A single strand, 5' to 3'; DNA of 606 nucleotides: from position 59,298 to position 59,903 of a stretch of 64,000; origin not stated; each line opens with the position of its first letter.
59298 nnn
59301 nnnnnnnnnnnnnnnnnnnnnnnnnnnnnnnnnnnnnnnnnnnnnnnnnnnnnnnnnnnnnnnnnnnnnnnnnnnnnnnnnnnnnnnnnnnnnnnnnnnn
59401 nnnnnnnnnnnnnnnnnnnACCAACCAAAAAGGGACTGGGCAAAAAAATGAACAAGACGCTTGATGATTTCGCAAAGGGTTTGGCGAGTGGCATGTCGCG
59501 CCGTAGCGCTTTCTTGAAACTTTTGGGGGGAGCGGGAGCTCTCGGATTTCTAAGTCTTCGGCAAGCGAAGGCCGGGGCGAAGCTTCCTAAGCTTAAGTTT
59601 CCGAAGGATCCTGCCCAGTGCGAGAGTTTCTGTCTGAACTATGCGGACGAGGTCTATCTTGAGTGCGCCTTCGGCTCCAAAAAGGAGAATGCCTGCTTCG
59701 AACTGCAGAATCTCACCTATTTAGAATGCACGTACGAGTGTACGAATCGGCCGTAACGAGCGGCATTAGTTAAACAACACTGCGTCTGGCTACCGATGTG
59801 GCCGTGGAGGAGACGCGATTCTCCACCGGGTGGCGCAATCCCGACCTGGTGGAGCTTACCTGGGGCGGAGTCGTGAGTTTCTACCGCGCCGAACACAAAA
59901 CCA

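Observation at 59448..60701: Triplicated mini-proteins with a mirror-symmetric C-x3-C-x10-C-x9/10-C-x10-C-x3-C core predicted to form a triple-disulfide helical hairpin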

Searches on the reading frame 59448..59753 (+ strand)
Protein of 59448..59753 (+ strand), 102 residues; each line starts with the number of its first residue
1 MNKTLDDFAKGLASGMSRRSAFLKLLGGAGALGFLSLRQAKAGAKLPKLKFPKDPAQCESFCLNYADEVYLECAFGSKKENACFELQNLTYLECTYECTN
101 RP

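Call 3: search_protein_families(library=pfam, proteins=[window:59448-59753:+], max_evalue=1)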
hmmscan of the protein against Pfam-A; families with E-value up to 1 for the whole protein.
window:59448-59753:+ (102 aa): 1 family
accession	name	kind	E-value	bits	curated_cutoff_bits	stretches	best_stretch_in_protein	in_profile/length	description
PF03244.19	PSI_PsaH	-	0.11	12.5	25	1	6-57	81-132/139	Photosystem I reaction centre subunit VI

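Call 4: search_protein_families(library=ncbifam, proteins=[window:59448-59753:+], max_evalue=1)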
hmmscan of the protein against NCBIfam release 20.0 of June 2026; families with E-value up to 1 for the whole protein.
window:59448-59753:+ (102 aa): 0 families

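Call 6: find_homologous_proteins(query=window:59448-59753:+, max_evalue=0.001)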
Query window:59448-59753:+ (102 aa): 9 proteins with E <= 0.001 among 16 candidates.
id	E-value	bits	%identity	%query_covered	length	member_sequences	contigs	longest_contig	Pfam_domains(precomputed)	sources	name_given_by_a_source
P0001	3.2e-62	225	100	100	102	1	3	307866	-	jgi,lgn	jgi:hypothetical protein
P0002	2.2e-46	174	80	99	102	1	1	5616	-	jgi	jgi:hypothetical protein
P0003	1.4e-36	142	69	96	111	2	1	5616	-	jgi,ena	jgi:hypothetical protein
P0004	6.4e-28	115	60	99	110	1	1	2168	-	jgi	jgi:hypothetical protein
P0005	1.0e-27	114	60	99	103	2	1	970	-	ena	-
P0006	7.5e-25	105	56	100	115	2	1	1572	-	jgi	-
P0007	8.7e-25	105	58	97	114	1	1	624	-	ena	-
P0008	6.7e-17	79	51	97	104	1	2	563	-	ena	-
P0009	2.5e-13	68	42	98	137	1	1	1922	-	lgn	-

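Call 10: find_encoding_contigs(protein=P0002, flank=10000)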
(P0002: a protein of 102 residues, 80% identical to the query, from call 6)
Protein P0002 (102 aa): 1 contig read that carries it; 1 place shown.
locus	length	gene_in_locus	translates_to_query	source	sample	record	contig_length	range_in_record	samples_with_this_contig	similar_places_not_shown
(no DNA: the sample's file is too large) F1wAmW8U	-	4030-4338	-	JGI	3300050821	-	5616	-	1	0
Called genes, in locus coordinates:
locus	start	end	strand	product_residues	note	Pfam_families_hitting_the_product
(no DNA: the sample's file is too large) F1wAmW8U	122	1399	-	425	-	-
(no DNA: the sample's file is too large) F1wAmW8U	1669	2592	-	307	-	PF05711:TylF, PF13578:Methyltransf_24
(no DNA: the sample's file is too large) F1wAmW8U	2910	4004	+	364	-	PF00578:AhpC-TSA, PF13905:Thioredoxin_8 (faint), PF00578:AhpC-TSA, PF08534:Redoxin, PF00085:Thioredoxin (weak), PF13098:Thioredoxin_2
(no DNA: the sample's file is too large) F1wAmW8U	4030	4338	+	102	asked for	-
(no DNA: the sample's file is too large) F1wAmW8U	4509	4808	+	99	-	-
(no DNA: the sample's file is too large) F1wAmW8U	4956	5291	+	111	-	-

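Call 12: find_homologous_proteins(query=A2, max_evalue=0.01)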
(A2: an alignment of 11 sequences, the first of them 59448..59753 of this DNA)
Query A2 (11 sequences) (102 aa, profile of the alignment): 48 proteins with E <= 0.01 among 8000 candidates.
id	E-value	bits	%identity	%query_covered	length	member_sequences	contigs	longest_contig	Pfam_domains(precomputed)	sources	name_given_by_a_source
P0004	6.3e-47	176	60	99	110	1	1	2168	-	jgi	jgi:hypothetical protein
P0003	9.4e-46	172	69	96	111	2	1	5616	-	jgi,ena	jgi:hypothetical protein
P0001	4.0e-45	170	100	100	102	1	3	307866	-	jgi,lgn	jgi:hypothetical protein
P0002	8.9e-44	166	80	99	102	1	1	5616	-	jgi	jgi:hypothetical protein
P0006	1.9e-43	165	56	100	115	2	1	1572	-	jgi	-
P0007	1.4e-42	162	58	97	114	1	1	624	-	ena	-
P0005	1.0e-41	159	60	99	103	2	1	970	-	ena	-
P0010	6.2e-40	154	60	98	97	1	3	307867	-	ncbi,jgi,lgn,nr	ncbi:MAG TPA: hypothetical protein VG096_15045 [Bryobacteraceae bacterium]|jgi:hypothetical protein|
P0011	1.9e-37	146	53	100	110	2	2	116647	-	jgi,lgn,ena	jgi:hypothetical protein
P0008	3.7e-37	145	51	97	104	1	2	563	-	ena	-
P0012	3.7e-33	132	50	99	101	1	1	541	-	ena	-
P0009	1.2e-32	130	42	98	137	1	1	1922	-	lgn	-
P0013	6.7e-32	128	47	99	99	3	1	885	-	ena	-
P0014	2.8e-29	119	51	99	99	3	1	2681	-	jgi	jgi:hypothetical protein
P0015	6.0e-29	118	47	96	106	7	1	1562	-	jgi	-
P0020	3.1e-25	106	45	99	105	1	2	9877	-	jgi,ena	-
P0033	8.9e-7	47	39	67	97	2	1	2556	-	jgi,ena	jgi:hypothetical protein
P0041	1.1e-3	37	50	24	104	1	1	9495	-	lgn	-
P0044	4.4e-3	35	34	62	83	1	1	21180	-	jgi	jgi:hypothetical protein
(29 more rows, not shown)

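Call 17: find_encoding_contigs(protein=P0011, flank=8000, max_places=3)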
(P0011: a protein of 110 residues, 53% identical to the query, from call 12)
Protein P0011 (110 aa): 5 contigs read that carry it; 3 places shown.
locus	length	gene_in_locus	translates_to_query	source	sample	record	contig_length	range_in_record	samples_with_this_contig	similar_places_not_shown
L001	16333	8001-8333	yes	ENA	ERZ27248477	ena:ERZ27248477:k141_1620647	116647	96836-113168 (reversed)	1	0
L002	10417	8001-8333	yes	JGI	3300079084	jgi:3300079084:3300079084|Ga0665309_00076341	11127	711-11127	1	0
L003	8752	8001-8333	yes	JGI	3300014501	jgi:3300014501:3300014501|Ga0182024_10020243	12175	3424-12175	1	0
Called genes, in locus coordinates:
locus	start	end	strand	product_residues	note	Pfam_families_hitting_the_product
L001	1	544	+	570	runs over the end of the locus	PF00449:Urease_alpha, PF01979:Amidohydro_1, PF07969:Amidohydro_3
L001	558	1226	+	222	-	PF02492:cobW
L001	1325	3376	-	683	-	PF01011:PQQ, PF13360:PQQ_2, PF13570:Beta-prop_ACSF4 (weak), PF01011:PQQ, PF13442:Cytochrome_CBB3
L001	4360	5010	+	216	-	-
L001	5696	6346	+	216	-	-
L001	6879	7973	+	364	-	PF00578:AhpC-TSA, PF13905:Thioredoxin_8 (faint), PF00578:AhpC-TSA, PF08534:Redoxin, PF13098:Thioredoxin_2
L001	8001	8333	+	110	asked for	-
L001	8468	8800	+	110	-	-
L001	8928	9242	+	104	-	-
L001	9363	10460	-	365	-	PF27233:MJ0711_N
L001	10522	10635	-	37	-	-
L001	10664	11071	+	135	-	PF19649:DUF6152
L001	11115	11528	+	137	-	PF19649:DUF6152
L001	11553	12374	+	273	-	-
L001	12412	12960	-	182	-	PF04191:PEMT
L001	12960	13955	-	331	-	PF01075:Glyco_transf_9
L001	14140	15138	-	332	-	PF01075:Glyco_transf_9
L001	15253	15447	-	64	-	-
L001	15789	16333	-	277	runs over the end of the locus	-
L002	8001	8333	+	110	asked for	-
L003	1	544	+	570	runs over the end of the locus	PF00449:Urease_alpha, PF01979:Amidohydro_1, PF07969:Amidohydro_3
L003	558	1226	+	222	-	PF02492:cobW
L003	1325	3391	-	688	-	PF01011:PQQ, PF13360:PQQ_2, PF13570:Beta-prop_ACSF4 (weak), PF01011:PQQ, PF13442:Cytochrome_CBB3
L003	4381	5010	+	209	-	-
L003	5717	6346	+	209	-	-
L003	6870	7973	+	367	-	PF00578:AhpC-TSA, PF13905:Thioredoxin_8 (faint), PF00578:AhpC-TSA, PF08534:Redoxin, PF13098:Thioredoxin_2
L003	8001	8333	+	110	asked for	-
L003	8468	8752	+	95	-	?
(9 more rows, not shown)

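Call 18: find_encoding_contigs(protein=P0020, flank=8000, max_places=3)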
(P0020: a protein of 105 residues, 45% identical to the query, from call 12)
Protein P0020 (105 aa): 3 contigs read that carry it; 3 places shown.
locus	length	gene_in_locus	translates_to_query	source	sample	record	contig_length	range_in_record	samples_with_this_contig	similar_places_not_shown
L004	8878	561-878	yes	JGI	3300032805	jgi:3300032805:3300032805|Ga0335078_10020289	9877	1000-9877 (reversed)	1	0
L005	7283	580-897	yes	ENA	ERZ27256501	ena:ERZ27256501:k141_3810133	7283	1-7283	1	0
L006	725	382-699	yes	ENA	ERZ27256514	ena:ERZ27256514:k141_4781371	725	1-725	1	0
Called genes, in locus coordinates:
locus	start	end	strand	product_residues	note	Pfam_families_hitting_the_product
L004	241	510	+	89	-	-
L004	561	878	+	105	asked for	-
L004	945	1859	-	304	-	PF00520:Ion_trans (weak), PF07885:Ion_trans_2, PF17655:IRK_C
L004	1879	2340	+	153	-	-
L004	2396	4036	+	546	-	PF16697:Yop-YscD_cpl, PF00498:FHA, PF01590:GAF, PF13185:GAF_2, PF13492:GAF_3, PF07228:SpoIIE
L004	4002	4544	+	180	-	PF03692:CxxCxxCC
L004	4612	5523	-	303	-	PF00990:GGDEF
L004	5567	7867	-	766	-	PF00144:Beta-lactamase, PF07075:NamZ_N, PF20732:NamZ_C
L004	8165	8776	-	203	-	-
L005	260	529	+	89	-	-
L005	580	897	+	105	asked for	-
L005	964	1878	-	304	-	PF00520:Ion_trans (weak), PF07885:Ion_trans_2, PF17655:IRK_C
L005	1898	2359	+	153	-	-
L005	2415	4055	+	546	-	PF16697:Yop-YscD_cpl, PF00498:FHA, PF01590:GAF, PF13185:GAF_2, PF13492:GAF_3, PF07228:SpoIIE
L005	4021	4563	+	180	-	PF03692:CxxCxxCC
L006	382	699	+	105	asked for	-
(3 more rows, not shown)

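Call 19: search_protein_representatives(alignment_id=A2)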
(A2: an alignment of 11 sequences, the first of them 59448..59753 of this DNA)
Query: 11 sequences, 110 profile positions. Proteins with E-value up to 0.001 (for the whole library): 71; up to 1e-10: 10; up to 1e-30: 4. The best 71 are listed.
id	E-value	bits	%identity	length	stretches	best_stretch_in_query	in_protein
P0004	2.0e-47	176.1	-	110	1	1-109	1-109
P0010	2.0e-40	153.6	-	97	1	1-104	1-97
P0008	1.2e-37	144.7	-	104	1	1-104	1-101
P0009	3.8e-33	130.2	-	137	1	1-105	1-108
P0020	9.9e-26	106.3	-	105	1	1-109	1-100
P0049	3.7e-25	104.4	-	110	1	1-104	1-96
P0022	5.6e-25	103.8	-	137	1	1-104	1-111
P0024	1.4e-22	96.1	-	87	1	1-77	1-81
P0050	5.3e-19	84.6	-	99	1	1-103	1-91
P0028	4.0e-11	59.3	-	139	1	2-96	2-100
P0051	5.8e-10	55.5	-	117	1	1-97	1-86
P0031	1.5e-08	51.0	-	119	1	1-76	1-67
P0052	1.6e-08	50.9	-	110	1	1-88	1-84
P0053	6.1e-08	49.0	-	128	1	1-77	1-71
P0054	1.2e-07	48.1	-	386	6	57-85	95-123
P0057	2.2e-07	47.2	-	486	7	52-97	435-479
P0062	1.7e-06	44.4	-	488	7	51-103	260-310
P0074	2.7e-05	40.5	-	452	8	32-102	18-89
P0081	9.5e-05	38.7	-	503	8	54-104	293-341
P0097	4.0e-04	36.7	-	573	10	46-104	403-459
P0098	4.7e-04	36.5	-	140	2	25-103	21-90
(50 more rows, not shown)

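Call 21: search_protein_families(library=pfam, proteins=[P0074, P0081, P0097, P0057, P0062, P0098, P0054], max_evalue=1)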
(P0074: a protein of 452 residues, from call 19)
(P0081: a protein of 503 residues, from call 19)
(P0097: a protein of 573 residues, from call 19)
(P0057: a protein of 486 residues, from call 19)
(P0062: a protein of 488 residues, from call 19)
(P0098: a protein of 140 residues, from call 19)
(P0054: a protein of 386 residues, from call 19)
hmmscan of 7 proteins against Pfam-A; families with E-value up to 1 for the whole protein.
P0074 (452 aa): 1 family
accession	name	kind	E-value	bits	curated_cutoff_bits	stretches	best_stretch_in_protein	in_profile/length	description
PF09850.14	DotU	-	0.018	15.1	27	0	83-122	15-54/205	Type VI secretion system protein DotU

P0081 (503 aa): 2 families
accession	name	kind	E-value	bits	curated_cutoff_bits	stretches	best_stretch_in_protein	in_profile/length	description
PF11836.14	Phage_TAC_11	-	0.4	11.2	27.8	0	43-83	47-87/96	Phage tail tube protein, GTA-gp10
PF18813.6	PBECR4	-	0.56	11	27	0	302-326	53-77/188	phage-Barnase-EndoU-ColicinE5/D-RelE like nuclease4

P0097 (573 aa): 0 families

P0057 (486 aa): 4 families
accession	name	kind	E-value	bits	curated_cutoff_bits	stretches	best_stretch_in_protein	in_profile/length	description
PF17296.8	ArenaCapSnatch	-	0.0046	16.9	27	0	220-247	39-66/172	Arenavirus cap snatching domain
PF12096.13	DUF3572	-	0.035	14.8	25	0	169-194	18-43/84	Protein of unknown function (DUF3572)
PF13428.12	TPR_14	-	0.054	14.7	23.5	0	274-300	17-43/44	Tetratricopeptide repeat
PF21506.2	Knl-2-like_dom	-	0.36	11.1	27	0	174-191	31-48/54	Kinetochore null protein 2-like domain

P0062 (488 aa): 2 families
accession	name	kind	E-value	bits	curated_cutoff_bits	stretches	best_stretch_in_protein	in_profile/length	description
PF14149.11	YhfH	-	0.0078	16.5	27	1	213-230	17-34/37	YhfH-like protein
PF19529.4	DUF6057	-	0.07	12.4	29.8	1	345-417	494-561/569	Family of unknown function (DUF6057)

P0098 (140 aa): 2 families
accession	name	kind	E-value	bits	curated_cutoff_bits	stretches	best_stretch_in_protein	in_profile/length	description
PF25027.1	EGF1_RECK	-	0.034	14.9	27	1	31-66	11-46/49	RECK-like, EGF-like 1 domain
PF19086.5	Terpene_syn_C_2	-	0.057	13.6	23.7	1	74-133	24-84/199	Terpene synthase family 2, C-terminal metal binding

P0054 (386 aa): 12 families
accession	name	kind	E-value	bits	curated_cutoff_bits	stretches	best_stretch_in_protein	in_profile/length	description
PF19534.4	DUF6059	-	1.1e-08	35.8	27.3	0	41-74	3-30/56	Family of unknown function (DUF6059)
PF09678.15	Caa3_CtaG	-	4.1e-05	23.5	27.7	0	149-178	132-161/237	Cytochrome c oxidase caa3 assembly factor (Caa3_CtaG)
PF11261.13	IRF-2BP1_2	-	5e-05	23.3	26.8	0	89-104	19-34/52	Interferon regulatory factor 2-binding protein zinc finger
PF17205.9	PSI_integrin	-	0.00046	20.3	27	0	37-47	6-16/47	Integrin plexin domain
PF13895.12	Ig_2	-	0.0023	18.5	27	0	105-117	16-28/79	Immunoglobulin domain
PF06681.19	DUF1182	-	0.0023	18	25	0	92-121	108-137/208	Protein of unknown function (DUF1182)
PF23384.1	DUF7098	-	0.0036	17.7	27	0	49-59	41-51/81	Family of unknown function (DUF7098)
PF04627.18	ATP-synt_Eps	-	0.0093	16.4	27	0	30-45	11-26/49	Mitochondrial ATP synthase epsilon chain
PF13811.11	DUF4186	-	0.049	14.1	25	0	90-101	70-81/109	Domain of unknown function (DUF4186)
PF00751.23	DM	-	0.073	13.4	27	0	25-49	16-40/47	DM DNA binding domain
PF11228.13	DUF3027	-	0.18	12.2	25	0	77-99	129-151/193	Protein of unknown function (DUF3027)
PF03854.20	zf-P11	-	0.76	9.9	25.6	0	40-62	24-46/50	P-11 zinc finger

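Call 22: search_protein_families(library=ncbifam, proteins=[P0074, P0081, P0097, P0057, P0062, P0098], max_evalue=1)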
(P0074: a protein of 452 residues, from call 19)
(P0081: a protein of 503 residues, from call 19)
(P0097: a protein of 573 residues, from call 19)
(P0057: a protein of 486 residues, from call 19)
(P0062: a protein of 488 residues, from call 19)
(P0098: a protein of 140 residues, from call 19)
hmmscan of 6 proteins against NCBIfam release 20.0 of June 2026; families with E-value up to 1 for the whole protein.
P0074 (452 aa): 0 families

P0081 (503 aa): 0 families

P0097 (573 aa): 0 families

P0057 (486 aa): 1 family
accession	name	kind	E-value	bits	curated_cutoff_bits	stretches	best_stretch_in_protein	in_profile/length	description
NF053727.1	iron_NGO0322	subfamily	1.3e-07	31.4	125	0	117-150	90-123/158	NGO0322 family iron-responsive protein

P0062 (488 aa): 0 families

P0098 (140 aa): 2 families
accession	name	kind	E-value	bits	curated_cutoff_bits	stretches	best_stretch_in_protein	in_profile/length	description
NF038083.1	CU044_5270_fam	subfamily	0.07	12.9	100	1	4-64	24-82/284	CU044_5270 family protein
TIGR01614.1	PME_inhib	domain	0.41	10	35.95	0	102-134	73-105/178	pectinesterase inhibitor domain-containing protein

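Call 28: predict_structure(alignment_id=A3)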
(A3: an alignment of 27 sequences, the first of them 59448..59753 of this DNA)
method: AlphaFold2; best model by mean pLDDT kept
length: 102 residues; sequences in the alignment: 27
mean_pLDDT: 70.6   pTM: 0.49
mean pLDDT of the five models: 70.6, 68.5, 68.4, 66.8, 64.5
residues with pLDDT >= 90: 18; 70-90: 35; 50-70: 38; < 50: 11
segments of 3 or more residues with pLDDT < 50: 42-45
pLDDT, mean of each block of 10 residues (from residue 1): 53 52 53 51 56 87 90 85 90 89 65
secondary structure, 60 per line:
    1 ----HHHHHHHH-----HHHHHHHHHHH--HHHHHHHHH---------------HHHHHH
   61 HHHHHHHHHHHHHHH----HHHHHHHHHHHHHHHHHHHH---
elements in order: H5-12 H18-28 H31-39 H55-75 H80-99

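Call 31: search_solved_structures(query=A3, max_evalue=10, show_alignments=2)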
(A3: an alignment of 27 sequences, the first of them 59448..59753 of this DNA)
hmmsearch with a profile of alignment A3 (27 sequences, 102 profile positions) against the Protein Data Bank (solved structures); distinct sequences matched with E-value up to 10: 6.
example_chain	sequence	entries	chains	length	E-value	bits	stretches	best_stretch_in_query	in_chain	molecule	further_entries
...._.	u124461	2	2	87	0.42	14.3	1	7-40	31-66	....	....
6l35_H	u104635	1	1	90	0.5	14.1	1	7-40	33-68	PsaH photosystem I reaction center subunit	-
7xqp_H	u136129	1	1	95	0.56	13.9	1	7-40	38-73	PsaH photosystem I reaction center subunit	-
6zzx_H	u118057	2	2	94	0.56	13.9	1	7-55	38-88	Photosystem I reaction center subunit VI-chloroplastic-like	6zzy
8htu_H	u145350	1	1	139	0.94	13.2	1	7-40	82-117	Photosystem I reaction center subunit VI, chloroplastic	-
2isb_A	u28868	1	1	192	1.5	12.6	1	9-43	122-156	Fumarase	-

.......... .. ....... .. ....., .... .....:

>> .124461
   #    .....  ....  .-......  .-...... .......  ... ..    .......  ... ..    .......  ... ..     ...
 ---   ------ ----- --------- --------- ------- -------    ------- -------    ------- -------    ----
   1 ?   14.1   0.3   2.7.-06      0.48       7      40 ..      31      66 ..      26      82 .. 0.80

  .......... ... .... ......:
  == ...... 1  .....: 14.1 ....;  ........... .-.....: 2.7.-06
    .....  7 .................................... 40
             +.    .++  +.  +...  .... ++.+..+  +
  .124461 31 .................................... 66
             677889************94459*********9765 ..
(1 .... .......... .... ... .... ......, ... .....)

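Call 32: fold_search(model_id=the predicted structure, library=pdb)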
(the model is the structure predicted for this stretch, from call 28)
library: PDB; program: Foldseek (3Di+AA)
matches with E <= 10: 22; with E <= 0.001: 0
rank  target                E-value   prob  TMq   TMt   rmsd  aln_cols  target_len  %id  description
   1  7e8j_A                3.4e+00  0.38  0.38  0.21  10.5        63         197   11  Crystal structure of Proteinaceous RNase P (PRORP) from Thermococcus celer (released 2022-03-02)
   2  3fgt_A                3.4e+00  0.10  0.25  0.15  12.9        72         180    7  Two chain form of the 66.3 kDa protein from mouse lacking the linker peptide (released 2009-09-15)
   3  8ssf_B                4.3e+00  0.11  0.29  0.19   8.5        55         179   11  Minimal protein-only/RNA-free Ribonuclease P from Hydrogenobacter thermophilus (released 2023-10-18)
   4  7e8j_B                4.5e+00  0.23  0.36  0.20  10.4        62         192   11  Crystal structure of Proteinaceous RNase P (PRORP) from Thermococcus celer (released 2022-03-02)
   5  3fgr_A                4.8e+00  0.08  0.25  0.15  12.9        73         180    5  Two chain form of the 66.3 kDa protein at 1.8 Angstroem (released 2009-09-15)
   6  4aup_A                5.4e+00  0.14  0.37  0.32   9.8       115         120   18  Tuber borchii Phospholipase A2 (released 2012-12-12)
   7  8kd9_D                5.7e+00  0.06  0.20  0.13  12.2        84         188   15  Cryo-EM structure of Aquifex aeolicus minimal protein-only RNase P (HARP) in complex with pre-tRNAs (released 2024-08-14)
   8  8ka6_A                6.0e+00  0.08  0.32  0.25  12.0        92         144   20  De novo design protein -NA7 (released 2024-08-07)
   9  8kd9_H                6.0e+00  0.07  0.19  0.13   9.2        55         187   20  Cryo-EM structure of Aquifex aeolicus minimal protein-only RNase P (HARP) in complex with pre-tRNAs (released 2024-08-14)
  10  5ys9_A                6.4e+00  0.08  0.29  0.06   9.4        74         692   18  Crystal structure of acyl-coA oxidase3 from Yarrowia lipolytica (released 2018-02-28)
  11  8kd9_E                6.8e+00  0.06  0.21  0.12  12.5        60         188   18  Cryo-EM structure of Aquifex aeolicus minimal protein-only RNase P (HARP) in complex with pre-tRNAs (released 2024-08-14)
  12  8kd9_L                7.6e+00  0.06  0.20  0.14   9.2        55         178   20  Cryo-EM structure of Aquifex aeolicus minimal protein-only RNase P (HARP) in complex with pre-tRNAs (released 2024-08-14)
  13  9n4g_B                8.1e+00  0.44  0.30  0.18   0.9        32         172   25  YehD Receptor Binding Domain (released 2025-11-26)
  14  1th8_A                8.6e+00  0.20  0.34  0.27   2.3        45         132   16  Crystal Structures of the ADP and ATP bound forms of the Bacillus Anti-sigma factor SpoIIAB in complex with the Anti-a (released 2004-06-15)
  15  9n4g_A                8.6e+00  0.14  0.23  0.15   3.2        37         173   24  YehD Receptor Binding Domain (released 2025-11-26)
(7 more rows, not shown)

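Call 37: find_related_loci(query=A3, collection=genome_contigs, flank=6000)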
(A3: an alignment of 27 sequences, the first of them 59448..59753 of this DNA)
Query A3 (102 aa) in genome_contigs; peptide patterns used: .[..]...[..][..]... (x = any residue, [..] = any of these).
92 stretches matched a pattern, but none encodes a relative of the query by tblastn (E <= 1e-3).

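Call 80: find_related_loci(query=A3, collection=metagenome_contigs, flank=3000)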
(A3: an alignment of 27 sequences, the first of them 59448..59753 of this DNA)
Query A3 (102 aa) in metagenome_contigs; peptide patterns used: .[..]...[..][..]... (x = any residue, [..] = any of these).
107 stretches matched a pattern; 5 encode a relative of the query (tblastn E <= 1e-3); 5 distinct loci.
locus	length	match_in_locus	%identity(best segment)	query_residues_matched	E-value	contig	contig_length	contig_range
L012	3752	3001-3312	53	1-102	3e-31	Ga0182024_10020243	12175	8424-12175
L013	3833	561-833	46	1-98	7e-23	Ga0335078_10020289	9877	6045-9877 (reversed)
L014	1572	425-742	56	1-102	9e-22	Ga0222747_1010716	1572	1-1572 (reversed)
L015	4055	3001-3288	45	1-99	1e-15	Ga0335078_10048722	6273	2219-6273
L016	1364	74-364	46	1-98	4e-12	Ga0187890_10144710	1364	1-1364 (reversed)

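Call 86: search_dna_similar(query=window:59448-59753:+, collection=plasmids, mode=protein, max_rows=15, max_evalue=0.01)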
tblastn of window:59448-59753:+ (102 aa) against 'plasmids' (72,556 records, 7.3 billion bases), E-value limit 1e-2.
No match.

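Call 87: find_encoding_contigs(protein=P0044, flank=4000, max_places=2)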
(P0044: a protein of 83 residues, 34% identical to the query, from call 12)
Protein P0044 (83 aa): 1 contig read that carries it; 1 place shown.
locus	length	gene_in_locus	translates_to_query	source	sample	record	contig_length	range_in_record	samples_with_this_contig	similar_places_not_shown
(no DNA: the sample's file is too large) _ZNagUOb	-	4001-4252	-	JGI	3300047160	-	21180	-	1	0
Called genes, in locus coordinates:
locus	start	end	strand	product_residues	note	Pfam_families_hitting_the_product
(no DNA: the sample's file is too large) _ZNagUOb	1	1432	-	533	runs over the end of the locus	PF13578:Methyltransf_24, PF00891:Methyltransf_2 (weak), PF08241:Methyltransf_11 (weak), PF08242:Methyltransf_12 (weak), PF13649:Methyltransf_25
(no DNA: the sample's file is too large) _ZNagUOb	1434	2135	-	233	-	-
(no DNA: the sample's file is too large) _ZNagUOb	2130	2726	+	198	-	-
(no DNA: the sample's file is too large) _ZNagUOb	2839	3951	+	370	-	PF00578:AhpC-TSA, PF00085:Thioredoxin (faint), PF13905:Thioredoxin_8 (faint), PF00578:AhpC-TSA, PF08534:Redoxin, PF13098:Thioredoxin_2 (weak)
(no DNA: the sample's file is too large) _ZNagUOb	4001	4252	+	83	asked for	-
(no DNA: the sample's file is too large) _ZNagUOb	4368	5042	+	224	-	PF00535:Glycos_transf_2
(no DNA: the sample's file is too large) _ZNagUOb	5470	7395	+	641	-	PF02985:HEAT (faint), PF13646:HEAT_2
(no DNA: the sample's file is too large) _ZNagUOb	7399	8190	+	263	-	PF03452:Anp1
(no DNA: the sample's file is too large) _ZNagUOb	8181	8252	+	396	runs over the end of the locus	PF13439:Glyco_transf_4 (faint), PF00534:Glycos_transf_1 (weak), PF13692:Glyco_trans_1_4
